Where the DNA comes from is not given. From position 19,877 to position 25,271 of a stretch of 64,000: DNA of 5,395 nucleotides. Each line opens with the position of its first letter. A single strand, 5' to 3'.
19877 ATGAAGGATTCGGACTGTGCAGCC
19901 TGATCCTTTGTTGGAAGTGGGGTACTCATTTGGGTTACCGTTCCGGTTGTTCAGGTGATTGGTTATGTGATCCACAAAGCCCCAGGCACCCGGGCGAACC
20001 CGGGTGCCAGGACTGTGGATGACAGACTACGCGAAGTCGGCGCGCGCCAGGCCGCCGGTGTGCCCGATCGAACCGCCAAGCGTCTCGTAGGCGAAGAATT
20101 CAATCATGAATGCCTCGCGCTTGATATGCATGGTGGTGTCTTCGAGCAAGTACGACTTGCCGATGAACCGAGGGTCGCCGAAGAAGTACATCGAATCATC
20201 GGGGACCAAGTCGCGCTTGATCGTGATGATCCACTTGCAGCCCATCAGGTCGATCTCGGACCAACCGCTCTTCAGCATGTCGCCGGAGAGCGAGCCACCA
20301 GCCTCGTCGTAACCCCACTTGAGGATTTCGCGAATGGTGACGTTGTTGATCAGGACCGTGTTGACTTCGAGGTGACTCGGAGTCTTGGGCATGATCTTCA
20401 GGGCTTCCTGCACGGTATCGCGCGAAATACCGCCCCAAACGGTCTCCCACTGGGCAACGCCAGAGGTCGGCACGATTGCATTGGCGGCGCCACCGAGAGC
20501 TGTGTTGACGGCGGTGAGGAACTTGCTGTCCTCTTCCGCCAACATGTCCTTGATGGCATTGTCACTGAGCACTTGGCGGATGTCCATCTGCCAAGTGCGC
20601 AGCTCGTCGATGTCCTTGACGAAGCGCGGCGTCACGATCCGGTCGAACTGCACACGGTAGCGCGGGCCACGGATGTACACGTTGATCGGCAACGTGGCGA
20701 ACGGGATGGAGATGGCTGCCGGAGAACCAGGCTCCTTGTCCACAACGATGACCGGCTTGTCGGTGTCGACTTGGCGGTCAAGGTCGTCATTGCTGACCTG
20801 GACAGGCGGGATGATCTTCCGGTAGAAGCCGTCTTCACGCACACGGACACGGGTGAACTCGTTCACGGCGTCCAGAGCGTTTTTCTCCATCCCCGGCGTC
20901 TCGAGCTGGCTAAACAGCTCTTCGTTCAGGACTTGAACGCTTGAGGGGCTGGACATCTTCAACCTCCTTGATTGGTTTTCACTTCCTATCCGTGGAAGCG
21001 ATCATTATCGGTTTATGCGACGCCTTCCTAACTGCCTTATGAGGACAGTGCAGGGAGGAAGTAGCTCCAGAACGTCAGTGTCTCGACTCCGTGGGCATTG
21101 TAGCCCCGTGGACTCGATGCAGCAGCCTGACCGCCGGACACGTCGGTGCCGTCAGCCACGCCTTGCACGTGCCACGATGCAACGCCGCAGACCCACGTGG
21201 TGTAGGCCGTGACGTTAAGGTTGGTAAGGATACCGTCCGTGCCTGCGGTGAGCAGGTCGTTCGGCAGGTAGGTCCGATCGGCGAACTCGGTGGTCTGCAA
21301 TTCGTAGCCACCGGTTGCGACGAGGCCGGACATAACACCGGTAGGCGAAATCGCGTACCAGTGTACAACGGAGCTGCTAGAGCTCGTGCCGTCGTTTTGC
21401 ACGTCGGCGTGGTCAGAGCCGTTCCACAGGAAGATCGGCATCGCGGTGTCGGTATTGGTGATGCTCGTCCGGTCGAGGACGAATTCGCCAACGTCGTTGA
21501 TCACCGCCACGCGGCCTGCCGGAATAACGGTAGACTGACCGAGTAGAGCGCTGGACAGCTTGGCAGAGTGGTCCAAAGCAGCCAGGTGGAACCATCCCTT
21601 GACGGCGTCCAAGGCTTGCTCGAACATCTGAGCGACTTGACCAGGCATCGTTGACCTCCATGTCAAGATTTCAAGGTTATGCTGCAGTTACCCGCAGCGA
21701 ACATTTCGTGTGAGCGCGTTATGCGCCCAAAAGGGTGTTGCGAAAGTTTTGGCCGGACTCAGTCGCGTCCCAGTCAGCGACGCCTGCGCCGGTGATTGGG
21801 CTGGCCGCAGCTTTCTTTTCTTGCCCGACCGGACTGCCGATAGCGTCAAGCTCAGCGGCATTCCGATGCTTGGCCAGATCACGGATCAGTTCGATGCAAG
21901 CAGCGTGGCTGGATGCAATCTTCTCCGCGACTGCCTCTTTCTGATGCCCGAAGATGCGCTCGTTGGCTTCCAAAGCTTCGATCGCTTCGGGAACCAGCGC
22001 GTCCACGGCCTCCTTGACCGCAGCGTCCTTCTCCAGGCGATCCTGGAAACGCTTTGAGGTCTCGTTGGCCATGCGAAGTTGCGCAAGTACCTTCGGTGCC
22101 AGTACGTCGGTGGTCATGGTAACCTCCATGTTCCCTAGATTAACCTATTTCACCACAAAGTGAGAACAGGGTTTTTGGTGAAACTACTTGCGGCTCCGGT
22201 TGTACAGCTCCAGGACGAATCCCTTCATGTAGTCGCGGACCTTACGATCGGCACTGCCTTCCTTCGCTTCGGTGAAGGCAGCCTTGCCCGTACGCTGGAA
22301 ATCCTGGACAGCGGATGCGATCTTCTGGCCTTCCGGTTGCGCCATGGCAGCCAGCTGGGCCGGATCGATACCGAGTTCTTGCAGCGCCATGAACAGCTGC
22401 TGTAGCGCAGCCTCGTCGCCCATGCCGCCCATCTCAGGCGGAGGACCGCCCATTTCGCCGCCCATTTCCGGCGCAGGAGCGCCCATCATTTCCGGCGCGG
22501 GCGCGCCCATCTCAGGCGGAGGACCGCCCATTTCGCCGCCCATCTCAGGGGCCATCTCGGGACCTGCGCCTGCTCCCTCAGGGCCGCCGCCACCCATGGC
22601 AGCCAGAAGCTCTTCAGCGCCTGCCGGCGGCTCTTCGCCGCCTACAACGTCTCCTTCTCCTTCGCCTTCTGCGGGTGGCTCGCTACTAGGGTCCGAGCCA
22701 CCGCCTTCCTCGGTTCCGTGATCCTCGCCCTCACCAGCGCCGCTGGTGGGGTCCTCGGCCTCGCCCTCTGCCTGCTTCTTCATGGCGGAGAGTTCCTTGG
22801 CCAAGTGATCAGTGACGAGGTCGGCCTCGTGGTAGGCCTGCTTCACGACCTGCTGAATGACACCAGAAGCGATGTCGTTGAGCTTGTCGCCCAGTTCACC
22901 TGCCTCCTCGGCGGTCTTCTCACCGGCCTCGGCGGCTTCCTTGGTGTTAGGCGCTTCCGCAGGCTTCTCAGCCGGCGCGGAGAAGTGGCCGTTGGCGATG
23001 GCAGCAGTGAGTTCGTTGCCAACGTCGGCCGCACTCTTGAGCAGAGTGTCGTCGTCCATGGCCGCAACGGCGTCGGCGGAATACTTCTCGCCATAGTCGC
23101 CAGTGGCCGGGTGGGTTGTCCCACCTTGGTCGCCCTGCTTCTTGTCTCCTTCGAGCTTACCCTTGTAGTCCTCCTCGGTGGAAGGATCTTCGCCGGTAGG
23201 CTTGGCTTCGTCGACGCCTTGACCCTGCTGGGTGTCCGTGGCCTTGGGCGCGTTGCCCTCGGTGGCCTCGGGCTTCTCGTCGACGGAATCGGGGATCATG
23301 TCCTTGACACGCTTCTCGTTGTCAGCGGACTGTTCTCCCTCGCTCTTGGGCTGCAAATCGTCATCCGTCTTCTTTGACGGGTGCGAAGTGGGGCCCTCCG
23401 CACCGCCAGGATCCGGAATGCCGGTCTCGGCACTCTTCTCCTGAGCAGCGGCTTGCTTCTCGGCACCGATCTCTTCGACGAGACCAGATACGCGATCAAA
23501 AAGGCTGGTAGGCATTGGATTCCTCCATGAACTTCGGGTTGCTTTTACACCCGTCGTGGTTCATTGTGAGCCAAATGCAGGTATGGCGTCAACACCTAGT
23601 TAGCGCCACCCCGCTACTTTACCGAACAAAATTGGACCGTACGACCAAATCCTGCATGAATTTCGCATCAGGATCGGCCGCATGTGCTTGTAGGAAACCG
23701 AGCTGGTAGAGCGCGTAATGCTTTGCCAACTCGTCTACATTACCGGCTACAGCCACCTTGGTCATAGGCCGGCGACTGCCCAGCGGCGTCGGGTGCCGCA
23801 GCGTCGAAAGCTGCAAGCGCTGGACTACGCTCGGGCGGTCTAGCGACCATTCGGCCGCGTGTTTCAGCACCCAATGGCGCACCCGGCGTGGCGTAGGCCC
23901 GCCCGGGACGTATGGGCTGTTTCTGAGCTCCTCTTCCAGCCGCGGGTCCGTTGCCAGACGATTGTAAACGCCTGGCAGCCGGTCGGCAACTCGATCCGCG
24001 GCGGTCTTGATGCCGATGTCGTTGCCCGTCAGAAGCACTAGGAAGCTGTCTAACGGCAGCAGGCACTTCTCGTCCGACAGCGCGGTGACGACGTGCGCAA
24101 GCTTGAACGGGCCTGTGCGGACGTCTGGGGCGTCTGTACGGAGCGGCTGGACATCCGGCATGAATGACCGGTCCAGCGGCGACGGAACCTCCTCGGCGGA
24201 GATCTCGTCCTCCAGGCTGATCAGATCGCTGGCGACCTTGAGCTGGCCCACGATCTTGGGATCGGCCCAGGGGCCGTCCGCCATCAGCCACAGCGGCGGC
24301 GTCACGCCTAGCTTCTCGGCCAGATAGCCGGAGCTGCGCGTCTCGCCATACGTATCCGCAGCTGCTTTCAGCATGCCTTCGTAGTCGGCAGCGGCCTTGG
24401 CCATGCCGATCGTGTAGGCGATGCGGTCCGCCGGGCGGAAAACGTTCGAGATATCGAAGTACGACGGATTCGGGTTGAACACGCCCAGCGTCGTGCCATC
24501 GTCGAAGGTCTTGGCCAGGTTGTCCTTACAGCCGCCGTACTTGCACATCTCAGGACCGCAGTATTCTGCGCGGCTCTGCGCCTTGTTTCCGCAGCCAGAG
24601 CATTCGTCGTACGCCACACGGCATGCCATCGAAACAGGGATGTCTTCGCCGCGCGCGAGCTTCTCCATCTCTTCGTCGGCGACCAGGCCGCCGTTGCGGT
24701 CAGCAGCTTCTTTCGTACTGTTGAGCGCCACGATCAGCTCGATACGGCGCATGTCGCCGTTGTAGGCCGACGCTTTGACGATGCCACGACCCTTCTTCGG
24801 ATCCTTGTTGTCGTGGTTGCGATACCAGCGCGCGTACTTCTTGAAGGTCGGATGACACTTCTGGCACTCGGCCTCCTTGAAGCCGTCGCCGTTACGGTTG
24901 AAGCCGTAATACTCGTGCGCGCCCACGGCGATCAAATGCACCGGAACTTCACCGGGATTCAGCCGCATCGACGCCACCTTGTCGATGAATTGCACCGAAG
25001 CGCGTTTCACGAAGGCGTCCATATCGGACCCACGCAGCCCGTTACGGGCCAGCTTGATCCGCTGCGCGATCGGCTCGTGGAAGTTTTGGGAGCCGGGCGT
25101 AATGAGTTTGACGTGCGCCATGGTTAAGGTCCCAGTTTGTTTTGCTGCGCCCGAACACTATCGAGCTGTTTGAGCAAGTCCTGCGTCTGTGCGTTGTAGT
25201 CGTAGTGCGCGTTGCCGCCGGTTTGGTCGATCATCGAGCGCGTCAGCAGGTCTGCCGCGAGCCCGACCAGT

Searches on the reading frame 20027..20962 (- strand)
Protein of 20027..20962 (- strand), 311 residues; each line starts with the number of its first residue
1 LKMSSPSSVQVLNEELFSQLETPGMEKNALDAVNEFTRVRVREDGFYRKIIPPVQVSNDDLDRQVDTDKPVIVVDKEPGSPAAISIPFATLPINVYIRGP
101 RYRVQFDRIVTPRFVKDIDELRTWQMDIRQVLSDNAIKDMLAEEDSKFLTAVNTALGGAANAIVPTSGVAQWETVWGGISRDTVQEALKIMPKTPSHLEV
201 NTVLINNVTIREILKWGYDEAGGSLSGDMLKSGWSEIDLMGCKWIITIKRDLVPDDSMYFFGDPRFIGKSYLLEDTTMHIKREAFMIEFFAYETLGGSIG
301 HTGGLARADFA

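Call 8: search_protein_families(library=pfam, proteins=[window:20027-20962:-], max_evalue=0.01)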
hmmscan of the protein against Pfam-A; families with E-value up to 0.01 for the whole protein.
window:20027-20962:- (311 aa): 0 families

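Call 9: search_protein_families(library=phrogs, proteins=[window:20027-20962:-], max_evalue=0.01)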
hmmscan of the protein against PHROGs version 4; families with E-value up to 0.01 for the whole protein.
window:20027-20962:- (311 aa): 1 family
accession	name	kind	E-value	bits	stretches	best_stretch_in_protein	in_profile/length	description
phrog_2522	-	head and packaging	0.00047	20.4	1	97-269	119-274/318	major head protein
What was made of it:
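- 20027..20962 (-): Major capsid protein gene (probable start ATG 20956, 309 aa). Its 5' end, 20801-20956, is the counterpart of the copy. PHROG 2522 major head protein (call 9).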

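Call 12: search_dna_similar(query=window:20027-20962:-, collection=phages, mode=protein, max_evalue=0.001, max_rows=30)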
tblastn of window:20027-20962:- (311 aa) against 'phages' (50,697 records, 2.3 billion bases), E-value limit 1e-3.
Records with a match: 6; places in all: 6; records where one place covers at least 80% of the query: 4.
Best place of each record, by identity: <60% 6.
By first word of the organism name: Vibrio 3; Bacillus 2; Salmonella 1.
By host as written in the record: - 3; Bacillus megaterium str. ATCC 43725 2; Salmonella enterica subsp. enterica serovar Typhimurium ATCC 14028 1.
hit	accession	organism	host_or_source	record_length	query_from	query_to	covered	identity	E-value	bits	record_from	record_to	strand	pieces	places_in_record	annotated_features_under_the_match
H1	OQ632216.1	Salmonella phage Arash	Salmonella enterica subsp. enterica ...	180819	8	305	96%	30.5%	3e-33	135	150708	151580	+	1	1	major capsid protein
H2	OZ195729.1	Vibrio phage D69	Seawater and oysters mix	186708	8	302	95%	30.1%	2e-32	132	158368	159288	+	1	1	hypothetical protein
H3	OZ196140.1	Vibrio phage D181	Seawater and oysters mix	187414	8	302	95%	30.1%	2e-32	132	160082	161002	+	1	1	hypothetical protein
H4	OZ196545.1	Vibrio phage D148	Seawater and oysters mix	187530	8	302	95%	30.1%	2e-32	132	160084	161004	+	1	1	hypothetical protein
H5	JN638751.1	Bacillus phage G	Bacillus megaterium str. ATCC 43725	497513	100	307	67%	24.2%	5e-5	51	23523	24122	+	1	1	27: gp27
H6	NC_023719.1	Bacillus phage G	Bacillus megaterium str. ATCC 43725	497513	100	307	67%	24.2%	5e-5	51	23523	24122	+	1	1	27: major head protein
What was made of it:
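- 20027..20962 (-): 30% identity over 96% of its length to the Salmonella phage Arash MCP (E=3e-33) and a hit to the phage G major head protein (call 12).
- On Major capsid protein family of phage G gp27 / phage Arash (for the source gene 20027-20962): Arash MCP: 30% identity over 96% of the query, E=3e-33; phage G major head protein, E=5e-5 (call 12).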

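Call 28: find_homologous_proteins(query=window:20027-20962:-, max_evalue=1e-10)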
Query window:20027-20962:- (311 aa): 1717 proteins with E <= 1e-10 among 3658 candidates; the best 120 are listed.
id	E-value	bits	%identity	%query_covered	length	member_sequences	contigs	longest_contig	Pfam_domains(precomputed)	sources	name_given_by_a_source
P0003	1.2e-204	696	100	99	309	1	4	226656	-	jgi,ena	-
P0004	5.1e-203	691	99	99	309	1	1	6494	-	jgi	jgi:hypothetical protein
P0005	1.1e-196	670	96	99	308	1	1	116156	-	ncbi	-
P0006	4.6e-196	668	96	99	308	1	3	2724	-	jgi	-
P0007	2.7e-195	665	95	99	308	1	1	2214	-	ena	-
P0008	3.8e-195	665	95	99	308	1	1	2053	-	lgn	-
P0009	4.7e-195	664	96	99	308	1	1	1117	-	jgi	jgi:hypothetical protein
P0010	4.9e-195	664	95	99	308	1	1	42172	-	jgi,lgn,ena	-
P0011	1.2e-194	663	94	99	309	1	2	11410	-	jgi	-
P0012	1.3e-194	663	94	99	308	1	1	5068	-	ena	-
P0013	2.2e-194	662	95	99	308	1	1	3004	-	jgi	jgi:hypothetical protein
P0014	4.7e-194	661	94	99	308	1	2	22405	-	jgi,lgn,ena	-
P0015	9.5e-194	660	95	99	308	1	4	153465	-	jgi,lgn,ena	-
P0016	3.3e-193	658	94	99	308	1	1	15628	-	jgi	-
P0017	5.0e-193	658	94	99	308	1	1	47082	-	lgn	-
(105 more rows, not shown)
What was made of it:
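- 20027..20962 (-): 1717 homologues (call 28).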

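Call 43: search_solved_structures(query=P0003, max_evalue=1)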
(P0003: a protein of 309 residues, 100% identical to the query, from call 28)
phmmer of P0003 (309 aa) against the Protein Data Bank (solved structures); distinct sequences matched with E-value up to 1: 2.
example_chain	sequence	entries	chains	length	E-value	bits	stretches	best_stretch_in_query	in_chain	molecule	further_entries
6wkk_A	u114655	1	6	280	1.6e-05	27.2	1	72-303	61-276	Gp27 major capsid protein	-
5zur_A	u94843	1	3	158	0.89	11.6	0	135-212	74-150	Bacterioferritin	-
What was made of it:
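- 20027..20962 (-): PDB 6wkk phage G gp27, E=1.6e-5 (call 43).
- On Major capsid protein family of phage G gp27 / phage Arash (for the source gene 20027-20962): PDB 6wkk_A gp27, E=1.6e-5 (call 43).
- Closest known: Phage G gp27 and Salmonella phage Arash major capsid proteins. Same: These are the nearest characterised relatives of the source gene at 20027-20962 (calls 12, 43).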

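Call 60: predict_structure(alignment_id=A4)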
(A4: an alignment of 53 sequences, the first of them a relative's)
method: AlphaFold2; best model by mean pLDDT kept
length: 309 residues; sequences in the alignment: 53
mean_pLDDT: 51.8   pTM: 0.48
mean pLDDT of the five models: 51.8, 51.8, 51.8, 48.8, 47.0
residues with pLDDT >= 90: 6; 70-90: 84; 50-70: 62; < 50: 157
segments of 3 or more residues with pLDDT < 50: 1-3, 27-135, 264-296
pLDDT, mean of each block of 10 residues (from residue 1): 51 56 47 33 25 34 31 32 29 27 27 30 31 49 67 80 82 86 86 77 78 56 53 64 72 83 42 25 29 46 83
secondary structure, 60 per line:
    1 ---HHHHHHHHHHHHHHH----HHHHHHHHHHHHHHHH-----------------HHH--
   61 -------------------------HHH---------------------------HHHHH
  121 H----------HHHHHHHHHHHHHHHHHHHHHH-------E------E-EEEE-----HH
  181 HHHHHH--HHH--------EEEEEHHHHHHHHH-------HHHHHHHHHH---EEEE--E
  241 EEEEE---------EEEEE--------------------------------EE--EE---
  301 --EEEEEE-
elements in order: H4-18 H23-38 H116-121 H132-153 E170-173 H179-186 E200-204 H205-213 H221-230 E234-237 E240-245 E255-259 E303-308
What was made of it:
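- On Major capsid protein family of phage G gp27 / phage Arash (for the source gene 20027-20962): The AlphaFold model from 53 sequences has mean pLDDT 52, which is too poor for a fold search (call 60).
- It is not known whether the N-arm binds scaffold in this phage, and the capsid model was poor (pLDDT 52, call 60).
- Tried and rejected: Structure prediction of the capsid was too poor to map the N-arm onto an HK97 fold (call 60), so no fold search was run.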

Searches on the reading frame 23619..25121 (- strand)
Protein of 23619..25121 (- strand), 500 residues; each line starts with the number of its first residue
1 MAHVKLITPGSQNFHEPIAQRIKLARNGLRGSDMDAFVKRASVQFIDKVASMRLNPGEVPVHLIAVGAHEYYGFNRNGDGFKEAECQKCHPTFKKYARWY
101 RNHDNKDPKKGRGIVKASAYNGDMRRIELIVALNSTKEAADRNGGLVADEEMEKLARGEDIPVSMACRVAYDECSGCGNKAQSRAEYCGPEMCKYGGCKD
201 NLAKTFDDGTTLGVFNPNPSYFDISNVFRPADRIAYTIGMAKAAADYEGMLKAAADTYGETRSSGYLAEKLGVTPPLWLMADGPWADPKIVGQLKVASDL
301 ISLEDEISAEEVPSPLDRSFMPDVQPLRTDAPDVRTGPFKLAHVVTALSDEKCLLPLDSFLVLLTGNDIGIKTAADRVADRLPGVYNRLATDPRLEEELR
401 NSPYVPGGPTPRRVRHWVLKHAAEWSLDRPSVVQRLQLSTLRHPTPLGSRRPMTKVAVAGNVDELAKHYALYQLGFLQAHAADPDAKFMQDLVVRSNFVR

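Call 45: search_protein_families(library=phrogs, proteins=[window:23619-25121:-], max_evalue=0.001)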
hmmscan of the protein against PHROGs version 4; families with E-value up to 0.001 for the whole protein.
window:23619-25121:- (500 aa): 1 family
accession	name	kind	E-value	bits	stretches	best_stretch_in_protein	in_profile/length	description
phrog_2774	-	unknown function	9.4e-12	45.1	1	74-236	54-209/1263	-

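Call 67: search_protein_families(library=pfam, proteins=[window:23619-25121:-], max_evalue=0.01)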
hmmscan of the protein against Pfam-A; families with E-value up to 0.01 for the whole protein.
window:23619-25121:- (500 aa): 0 families
